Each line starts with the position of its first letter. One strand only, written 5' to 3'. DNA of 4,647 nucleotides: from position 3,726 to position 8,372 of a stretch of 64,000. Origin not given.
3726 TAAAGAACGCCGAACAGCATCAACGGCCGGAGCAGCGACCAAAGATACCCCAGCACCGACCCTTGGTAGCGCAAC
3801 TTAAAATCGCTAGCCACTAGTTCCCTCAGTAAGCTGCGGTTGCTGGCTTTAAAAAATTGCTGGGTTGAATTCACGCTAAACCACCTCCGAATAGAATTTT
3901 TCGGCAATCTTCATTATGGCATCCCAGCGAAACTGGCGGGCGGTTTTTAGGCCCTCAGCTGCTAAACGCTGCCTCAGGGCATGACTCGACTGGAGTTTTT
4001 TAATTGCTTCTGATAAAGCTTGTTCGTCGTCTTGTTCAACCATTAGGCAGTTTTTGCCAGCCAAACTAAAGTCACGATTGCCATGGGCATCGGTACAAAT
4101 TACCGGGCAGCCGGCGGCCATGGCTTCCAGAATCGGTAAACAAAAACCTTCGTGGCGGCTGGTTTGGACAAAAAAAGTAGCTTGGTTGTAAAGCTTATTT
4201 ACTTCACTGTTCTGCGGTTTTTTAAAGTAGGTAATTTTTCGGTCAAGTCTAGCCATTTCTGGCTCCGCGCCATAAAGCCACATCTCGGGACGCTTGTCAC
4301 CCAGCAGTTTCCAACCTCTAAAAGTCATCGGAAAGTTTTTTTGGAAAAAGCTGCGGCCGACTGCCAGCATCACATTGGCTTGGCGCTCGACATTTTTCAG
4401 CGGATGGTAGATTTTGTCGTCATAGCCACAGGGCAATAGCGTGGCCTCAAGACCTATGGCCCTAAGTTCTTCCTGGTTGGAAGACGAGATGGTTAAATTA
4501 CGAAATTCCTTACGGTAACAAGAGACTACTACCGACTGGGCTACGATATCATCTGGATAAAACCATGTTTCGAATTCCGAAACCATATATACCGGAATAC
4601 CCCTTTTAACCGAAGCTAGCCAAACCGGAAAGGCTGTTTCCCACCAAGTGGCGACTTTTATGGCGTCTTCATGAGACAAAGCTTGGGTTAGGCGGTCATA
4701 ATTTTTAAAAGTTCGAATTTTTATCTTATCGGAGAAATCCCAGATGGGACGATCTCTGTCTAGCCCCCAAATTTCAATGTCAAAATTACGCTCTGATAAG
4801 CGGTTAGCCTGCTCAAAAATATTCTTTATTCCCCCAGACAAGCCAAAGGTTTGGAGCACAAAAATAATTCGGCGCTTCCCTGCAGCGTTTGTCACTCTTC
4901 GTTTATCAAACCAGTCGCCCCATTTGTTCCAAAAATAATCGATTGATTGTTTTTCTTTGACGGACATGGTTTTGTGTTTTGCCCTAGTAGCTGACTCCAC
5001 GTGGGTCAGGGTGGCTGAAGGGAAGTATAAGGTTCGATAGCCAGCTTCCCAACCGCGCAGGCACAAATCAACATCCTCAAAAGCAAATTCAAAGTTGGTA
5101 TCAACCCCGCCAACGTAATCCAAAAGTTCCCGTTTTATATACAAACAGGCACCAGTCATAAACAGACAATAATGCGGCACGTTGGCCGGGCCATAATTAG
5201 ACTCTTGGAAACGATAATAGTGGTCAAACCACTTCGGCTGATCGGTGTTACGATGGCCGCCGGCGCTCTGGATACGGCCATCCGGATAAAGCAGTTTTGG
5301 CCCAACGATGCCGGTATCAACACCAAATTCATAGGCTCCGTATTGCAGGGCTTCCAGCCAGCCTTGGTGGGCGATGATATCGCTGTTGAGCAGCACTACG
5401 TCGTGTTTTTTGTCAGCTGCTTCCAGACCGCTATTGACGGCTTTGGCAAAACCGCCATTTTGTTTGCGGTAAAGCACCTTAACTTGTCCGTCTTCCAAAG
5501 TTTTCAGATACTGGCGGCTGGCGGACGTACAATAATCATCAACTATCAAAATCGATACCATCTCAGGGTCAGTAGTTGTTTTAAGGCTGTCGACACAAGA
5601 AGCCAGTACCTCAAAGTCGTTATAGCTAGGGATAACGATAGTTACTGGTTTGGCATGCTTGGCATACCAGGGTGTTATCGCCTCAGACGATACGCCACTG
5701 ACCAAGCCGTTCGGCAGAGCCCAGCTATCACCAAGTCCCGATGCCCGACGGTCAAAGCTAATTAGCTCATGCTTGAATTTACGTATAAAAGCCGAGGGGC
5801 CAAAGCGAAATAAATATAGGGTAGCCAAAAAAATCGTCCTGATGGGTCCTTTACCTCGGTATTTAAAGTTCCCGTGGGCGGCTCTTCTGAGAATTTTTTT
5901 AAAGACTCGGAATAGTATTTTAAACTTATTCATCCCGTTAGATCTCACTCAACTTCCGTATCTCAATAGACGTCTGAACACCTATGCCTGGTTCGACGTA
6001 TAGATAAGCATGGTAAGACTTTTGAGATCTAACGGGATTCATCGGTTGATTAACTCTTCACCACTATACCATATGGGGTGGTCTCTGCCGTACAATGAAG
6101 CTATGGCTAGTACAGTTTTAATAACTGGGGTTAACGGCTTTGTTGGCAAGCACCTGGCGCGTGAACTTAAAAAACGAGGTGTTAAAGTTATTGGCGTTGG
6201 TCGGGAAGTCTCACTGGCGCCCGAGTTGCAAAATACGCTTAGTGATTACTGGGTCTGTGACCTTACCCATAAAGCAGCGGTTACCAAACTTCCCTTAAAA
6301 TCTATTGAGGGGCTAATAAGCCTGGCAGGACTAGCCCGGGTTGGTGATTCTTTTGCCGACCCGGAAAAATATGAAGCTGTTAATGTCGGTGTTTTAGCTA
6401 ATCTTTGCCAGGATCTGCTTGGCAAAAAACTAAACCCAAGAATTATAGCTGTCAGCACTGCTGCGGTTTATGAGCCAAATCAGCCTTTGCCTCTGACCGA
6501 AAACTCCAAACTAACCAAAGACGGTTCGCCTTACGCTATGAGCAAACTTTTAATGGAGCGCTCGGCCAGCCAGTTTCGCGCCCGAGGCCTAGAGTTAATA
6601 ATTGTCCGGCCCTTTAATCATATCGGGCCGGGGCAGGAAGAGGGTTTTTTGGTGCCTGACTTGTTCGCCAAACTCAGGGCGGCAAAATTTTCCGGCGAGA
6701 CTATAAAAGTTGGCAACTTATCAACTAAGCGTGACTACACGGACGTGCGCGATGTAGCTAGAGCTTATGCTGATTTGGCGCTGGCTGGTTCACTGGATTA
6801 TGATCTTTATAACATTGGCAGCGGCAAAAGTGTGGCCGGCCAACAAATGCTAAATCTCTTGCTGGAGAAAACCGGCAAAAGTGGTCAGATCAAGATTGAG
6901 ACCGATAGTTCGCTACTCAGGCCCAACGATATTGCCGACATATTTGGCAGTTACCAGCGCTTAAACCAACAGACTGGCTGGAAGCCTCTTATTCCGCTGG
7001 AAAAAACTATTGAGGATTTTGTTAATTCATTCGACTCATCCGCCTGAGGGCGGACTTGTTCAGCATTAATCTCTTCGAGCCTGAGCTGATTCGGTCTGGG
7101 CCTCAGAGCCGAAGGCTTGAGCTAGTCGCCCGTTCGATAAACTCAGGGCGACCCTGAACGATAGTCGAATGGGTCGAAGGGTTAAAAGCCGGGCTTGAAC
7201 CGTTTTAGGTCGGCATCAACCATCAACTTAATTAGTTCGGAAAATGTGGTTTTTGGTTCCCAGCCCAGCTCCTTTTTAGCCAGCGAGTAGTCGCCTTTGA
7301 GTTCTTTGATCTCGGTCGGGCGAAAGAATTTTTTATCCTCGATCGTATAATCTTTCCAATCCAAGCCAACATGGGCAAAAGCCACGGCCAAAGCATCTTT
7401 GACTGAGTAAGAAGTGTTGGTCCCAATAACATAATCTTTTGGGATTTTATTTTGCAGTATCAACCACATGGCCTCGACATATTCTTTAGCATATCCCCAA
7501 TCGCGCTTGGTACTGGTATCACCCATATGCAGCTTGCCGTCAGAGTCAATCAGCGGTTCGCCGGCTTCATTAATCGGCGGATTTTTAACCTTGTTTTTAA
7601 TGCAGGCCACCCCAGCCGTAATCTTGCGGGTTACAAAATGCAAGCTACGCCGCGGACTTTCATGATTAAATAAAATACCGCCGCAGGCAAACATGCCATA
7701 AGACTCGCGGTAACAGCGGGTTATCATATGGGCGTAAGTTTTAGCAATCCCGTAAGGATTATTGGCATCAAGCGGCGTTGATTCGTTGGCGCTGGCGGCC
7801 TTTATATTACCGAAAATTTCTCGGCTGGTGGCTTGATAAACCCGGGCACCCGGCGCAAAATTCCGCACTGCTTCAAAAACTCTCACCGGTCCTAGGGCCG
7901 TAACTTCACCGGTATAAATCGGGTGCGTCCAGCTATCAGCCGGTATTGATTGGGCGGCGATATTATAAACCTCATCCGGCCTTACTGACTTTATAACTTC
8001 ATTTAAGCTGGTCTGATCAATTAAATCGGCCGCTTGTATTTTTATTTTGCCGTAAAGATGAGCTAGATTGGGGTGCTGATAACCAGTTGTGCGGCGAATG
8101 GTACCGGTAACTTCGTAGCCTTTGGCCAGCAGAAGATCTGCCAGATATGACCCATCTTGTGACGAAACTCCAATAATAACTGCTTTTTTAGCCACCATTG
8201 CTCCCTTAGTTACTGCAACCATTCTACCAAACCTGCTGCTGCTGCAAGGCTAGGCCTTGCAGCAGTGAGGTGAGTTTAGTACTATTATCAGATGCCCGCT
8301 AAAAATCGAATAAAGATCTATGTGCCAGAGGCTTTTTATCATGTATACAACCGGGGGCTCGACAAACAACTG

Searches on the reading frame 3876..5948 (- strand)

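Call 27: search_protein_families(library=pfam, proteins=[window:3876-5948:-], max_evalue=0.01)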
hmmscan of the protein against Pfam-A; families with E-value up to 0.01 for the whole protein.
window:3876-5948:- (690 aa): 8 families
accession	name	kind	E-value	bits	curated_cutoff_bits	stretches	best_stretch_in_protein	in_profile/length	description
PF00534.26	Glycos_transf_1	-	5.2e-21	75.4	26.4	1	525-666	16-169/172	Glycosyl transferases group 1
PF13692.12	Glyco_trans_1_4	-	1e-20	74.9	27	1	525-652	2-139/142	Glycosyl transferases group 1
PF00535.33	Glycos_transf_2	-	2.9e-18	66.8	23.3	1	103-264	1-156/168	Glycosyl transferase family 2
PF13641.12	Glyco_tranf_2_3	-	1.6e-13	51.6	27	1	101-321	2-216/230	Glycosyltransferase like family 2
PF13524.12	Glyco_trans_1_2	-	7.7e-10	39.3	25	1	571-677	28-137/144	Glycosyl transferase-like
PF20706.3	GT4-conflict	-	1e-06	28.4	26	1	579-627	271-319/385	Family 4 Glycosyltransferase in conflict systems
PF13632.12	Glyco_trans_2_3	-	1.3e-06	28.8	27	1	257-336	65-129/198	Glycosyl transferase family group 2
PF10111.15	Glyco_tranf_2_2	-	0.0014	18.7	27.3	0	104-181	2-83/276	Glycosyltransferase like family 2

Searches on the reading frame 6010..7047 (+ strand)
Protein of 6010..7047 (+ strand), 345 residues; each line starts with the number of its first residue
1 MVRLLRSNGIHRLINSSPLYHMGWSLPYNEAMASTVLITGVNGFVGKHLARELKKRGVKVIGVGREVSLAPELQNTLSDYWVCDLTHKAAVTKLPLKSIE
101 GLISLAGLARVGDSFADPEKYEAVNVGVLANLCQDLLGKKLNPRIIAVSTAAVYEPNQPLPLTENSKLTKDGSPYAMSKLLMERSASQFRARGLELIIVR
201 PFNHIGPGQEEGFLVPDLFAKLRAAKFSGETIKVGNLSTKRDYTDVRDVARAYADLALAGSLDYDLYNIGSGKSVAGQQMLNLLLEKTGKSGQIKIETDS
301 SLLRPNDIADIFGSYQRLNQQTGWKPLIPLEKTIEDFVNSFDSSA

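Call 27: search_protein_families(library=pfam, proteins=[window:6010-7047:+], max_evalue=0.01)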
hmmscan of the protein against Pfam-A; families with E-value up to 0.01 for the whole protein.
window:6010-7047:+ (345 aa): 8 families
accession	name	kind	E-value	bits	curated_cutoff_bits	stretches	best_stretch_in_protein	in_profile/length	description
PF01370.27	Epimerase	-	1.3e-42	146.3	20.9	1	36-270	1-240/240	NAD dependent epimerase/dehydratase family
PF16363.11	GDP_Man_Dehyd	-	3.3e-38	132.4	27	1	37-336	1-331/332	GDP-mannose 4,6 dehydratase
PF04321.23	RmlD_sub_bind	-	6.6e-10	39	27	1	35-200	2-147/287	RmlD substrate binding domain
PF13460.12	NAD_binding_10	-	7.5e-06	26.4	27.2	1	40-201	1-143/184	NAD(P)H-binding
PF07993.18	NAD_binding_4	-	1.2e-05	25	20.1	0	123-201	110-204/258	Male sterility protein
PF01073.25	3Beta_HSD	-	2.8e-05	23.7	22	1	37-184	1-155/280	3-beta hydroxysteroid dehydrogenase/isomerase family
PF00106.31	adh_short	-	0.0001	22.3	26.6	1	35-112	2-91/195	short chain dehydrogenase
PF02254.24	TrkA_N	-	0.0037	18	23.8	1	43-107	7-71/116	TrkA-N domain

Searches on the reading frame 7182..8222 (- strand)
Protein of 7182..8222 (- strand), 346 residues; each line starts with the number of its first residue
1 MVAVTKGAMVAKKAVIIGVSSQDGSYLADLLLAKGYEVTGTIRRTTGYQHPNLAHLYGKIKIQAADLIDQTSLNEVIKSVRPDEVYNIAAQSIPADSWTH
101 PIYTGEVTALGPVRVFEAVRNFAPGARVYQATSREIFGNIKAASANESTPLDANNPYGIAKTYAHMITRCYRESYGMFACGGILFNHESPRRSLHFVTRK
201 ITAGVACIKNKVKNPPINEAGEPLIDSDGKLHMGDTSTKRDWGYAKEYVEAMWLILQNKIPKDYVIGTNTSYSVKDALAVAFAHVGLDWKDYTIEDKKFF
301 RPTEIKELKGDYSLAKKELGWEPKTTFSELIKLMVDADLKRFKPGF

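Call 27: search_protein_families(library=pfam, proteins=[window:7182-8222:-], max_evalue=0.01)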
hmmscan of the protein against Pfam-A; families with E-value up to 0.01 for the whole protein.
window:7182-8222:- (346 aa): 3 families
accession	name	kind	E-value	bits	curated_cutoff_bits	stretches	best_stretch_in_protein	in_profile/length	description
PF16363.11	GDP_Man_Dehyd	-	2e-98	330.4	27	1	16-334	2-332/332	GDP-mannose 4,6 dehydratase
PF01370.27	Epimerase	-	6e-55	186.7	20.9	1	15-267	2-240/240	NAD dependent epimerase/dehydratase family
PF04321.23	RmlD_sub_bind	-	0.00096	18.7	27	1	14-161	3-129/287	RmlD substrate binding domain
